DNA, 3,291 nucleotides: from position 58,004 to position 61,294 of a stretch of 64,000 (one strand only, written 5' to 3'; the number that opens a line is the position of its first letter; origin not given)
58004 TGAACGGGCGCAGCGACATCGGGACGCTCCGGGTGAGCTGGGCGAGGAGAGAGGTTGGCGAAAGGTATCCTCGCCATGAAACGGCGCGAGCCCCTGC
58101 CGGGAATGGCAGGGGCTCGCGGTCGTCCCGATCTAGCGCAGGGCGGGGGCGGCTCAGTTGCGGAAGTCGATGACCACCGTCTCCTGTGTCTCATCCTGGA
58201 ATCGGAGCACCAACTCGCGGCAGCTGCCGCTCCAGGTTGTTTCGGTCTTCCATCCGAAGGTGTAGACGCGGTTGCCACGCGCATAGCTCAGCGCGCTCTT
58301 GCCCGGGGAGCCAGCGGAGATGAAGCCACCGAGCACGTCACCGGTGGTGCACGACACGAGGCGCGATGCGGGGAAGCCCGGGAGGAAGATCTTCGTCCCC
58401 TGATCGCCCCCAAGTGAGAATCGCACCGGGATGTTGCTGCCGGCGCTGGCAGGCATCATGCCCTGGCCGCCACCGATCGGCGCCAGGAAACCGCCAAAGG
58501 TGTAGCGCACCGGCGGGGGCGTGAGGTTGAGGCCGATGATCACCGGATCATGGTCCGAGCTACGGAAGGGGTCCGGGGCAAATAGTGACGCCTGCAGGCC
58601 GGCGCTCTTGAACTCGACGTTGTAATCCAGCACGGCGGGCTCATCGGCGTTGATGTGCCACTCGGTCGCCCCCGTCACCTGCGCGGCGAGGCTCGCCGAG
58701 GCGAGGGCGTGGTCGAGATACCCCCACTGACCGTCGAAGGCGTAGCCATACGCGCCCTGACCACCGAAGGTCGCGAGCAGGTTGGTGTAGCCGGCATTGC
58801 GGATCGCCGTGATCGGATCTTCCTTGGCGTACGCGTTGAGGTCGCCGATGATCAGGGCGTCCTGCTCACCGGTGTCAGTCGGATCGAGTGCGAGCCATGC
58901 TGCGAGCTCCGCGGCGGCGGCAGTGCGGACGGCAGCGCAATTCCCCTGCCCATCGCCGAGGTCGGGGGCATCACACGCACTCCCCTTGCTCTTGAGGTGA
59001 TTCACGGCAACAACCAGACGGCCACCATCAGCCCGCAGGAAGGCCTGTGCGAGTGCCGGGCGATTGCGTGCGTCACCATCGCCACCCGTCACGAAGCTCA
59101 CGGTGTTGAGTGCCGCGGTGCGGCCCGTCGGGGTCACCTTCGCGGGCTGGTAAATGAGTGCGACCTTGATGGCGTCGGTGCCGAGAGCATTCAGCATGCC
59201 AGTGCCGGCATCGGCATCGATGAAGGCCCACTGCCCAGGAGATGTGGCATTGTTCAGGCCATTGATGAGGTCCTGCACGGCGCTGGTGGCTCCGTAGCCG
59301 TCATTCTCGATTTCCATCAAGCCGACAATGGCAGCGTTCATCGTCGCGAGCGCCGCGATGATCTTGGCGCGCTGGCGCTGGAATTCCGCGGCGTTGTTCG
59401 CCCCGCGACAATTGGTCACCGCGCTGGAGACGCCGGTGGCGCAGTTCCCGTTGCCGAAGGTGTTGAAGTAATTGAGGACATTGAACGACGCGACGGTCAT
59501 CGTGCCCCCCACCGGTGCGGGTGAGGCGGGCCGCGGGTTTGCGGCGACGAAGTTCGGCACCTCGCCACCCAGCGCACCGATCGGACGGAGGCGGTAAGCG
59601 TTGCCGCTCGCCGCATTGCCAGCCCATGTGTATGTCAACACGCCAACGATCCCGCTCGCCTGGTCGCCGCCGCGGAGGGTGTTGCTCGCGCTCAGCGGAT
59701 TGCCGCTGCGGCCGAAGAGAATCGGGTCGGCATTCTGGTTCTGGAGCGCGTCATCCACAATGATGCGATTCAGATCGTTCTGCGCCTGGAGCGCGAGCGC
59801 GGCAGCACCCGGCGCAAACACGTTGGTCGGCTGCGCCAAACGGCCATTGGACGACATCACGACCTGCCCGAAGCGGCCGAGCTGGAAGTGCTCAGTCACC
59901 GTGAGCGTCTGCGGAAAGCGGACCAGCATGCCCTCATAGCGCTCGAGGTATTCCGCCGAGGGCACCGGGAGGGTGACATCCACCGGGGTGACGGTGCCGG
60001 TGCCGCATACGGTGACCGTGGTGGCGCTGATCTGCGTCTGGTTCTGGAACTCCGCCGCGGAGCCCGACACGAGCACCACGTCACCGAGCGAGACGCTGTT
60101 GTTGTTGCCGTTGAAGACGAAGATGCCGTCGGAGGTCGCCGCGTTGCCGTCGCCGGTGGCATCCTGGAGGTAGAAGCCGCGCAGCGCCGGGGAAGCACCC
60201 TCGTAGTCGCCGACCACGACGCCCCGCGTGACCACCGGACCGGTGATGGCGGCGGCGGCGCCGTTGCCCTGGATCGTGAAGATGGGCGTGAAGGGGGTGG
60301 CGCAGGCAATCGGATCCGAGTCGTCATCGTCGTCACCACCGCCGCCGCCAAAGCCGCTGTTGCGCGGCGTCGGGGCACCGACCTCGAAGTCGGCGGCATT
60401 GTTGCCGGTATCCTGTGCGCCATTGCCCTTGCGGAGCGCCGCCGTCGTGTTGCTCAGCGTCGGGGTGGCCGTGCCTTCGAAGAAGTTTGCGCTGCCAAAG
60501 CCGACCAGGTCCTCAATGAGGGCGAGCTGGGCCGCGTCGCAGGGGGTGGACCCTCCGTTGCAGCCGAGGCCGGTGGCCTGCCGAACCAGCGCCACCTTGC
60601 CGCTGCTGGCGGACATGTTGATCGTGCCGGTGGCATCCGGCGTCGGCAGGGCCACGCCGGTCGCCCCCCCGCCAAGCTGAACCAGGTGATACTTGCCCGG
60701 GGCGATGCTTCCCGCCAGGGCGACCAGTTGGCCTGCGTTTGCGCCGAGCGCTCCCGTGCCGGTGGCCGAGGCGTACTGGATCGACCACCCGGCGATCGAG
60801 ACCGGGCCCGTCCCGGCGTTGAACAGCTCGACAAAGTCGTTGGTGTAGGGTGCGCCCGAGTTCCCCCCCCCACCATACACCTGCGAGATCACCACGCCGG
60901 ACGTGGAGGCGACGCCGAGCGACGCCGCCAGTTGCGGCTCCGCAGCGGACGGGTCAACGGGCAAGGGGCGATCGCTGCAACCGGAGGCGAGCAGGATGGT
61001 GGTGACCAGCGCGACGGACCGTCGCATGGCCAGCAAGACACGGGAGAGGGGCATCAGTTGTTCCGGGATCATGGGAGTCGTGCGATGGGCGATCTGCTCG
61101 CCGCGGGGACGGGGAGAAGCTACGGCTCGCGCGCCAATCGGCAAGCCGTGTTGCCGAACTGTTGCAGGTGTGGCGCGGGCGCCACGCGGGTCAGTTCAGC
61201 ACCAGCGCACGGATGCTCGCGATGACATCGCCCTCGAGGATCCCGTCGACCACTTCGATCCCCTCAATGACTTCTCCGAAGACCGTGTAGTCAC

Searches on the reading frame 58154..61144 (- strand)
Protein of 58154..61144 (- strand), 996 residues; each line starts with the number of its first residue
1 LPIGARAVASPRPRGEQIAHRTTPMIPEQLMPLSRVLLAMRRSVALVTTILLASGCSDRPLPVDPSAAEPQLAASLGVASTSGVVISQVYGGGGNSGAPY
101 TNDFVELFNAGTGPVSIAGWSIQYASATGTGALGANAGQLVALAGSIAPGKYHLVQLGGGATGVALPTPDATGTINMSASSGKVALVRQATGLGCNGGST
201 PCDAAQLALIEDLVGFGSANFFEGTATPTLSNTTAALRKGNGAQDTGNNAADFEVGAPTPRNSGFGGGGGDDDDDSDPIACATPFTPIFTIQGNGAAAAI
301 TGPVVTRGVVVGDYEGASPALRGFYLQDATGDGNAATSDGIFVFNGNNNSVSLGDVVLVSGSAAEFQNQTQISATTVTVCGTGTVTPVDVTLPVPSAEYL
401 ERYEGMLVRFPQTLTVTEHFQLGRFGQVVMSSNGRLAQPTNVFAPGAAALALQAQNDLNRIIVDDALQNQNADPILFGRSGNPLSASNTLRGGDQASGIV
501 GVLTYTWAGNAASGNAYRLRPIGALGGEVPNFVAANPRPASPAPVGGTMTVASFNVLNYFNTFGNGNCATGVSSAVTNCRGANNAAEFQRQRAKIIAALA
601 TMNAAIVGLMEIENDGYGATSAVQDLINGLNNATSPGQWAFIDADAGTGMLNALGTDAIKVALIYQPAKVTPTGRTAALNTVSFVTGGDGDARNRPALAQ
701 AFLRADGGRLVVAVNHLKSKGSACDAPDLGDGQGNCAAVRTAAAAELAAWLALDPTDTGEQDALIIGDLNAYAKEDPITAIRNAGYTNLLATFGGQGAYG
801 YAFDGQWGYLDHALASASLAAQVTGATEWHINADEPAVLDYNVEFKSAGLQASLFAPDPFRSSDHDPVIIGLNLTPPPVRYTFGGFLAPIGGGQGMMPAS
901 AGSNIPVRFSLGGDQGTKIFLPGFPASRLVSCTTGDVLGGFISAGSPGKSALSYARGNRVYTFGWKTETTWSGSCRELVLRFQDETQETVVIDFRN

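Call 8: search_protein_families(library=pfam, proteins=[window:58154-61144:-])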
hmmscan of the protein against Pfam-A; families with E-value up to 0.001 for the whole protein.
window:58154-61144:- (996 aa): 3 families
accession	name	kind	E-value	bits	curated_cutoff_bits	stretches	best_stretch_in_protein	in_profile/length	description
PF00932.25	LTD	-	1.1e-14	55.1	34.3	1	79-171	3-74/109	Lamin Tail Domain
PF03372.29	Exo_endo_phos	-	4e-08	33.7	24.5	1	578-865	4-225/225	Endonuclease/Exonuclease/phosphatase family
PF19580.5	Exo_endo_phos_3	-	3.1e-05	23.6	27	1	550-823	1-256/311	Endonuclease/Exonuclease/phosphatase family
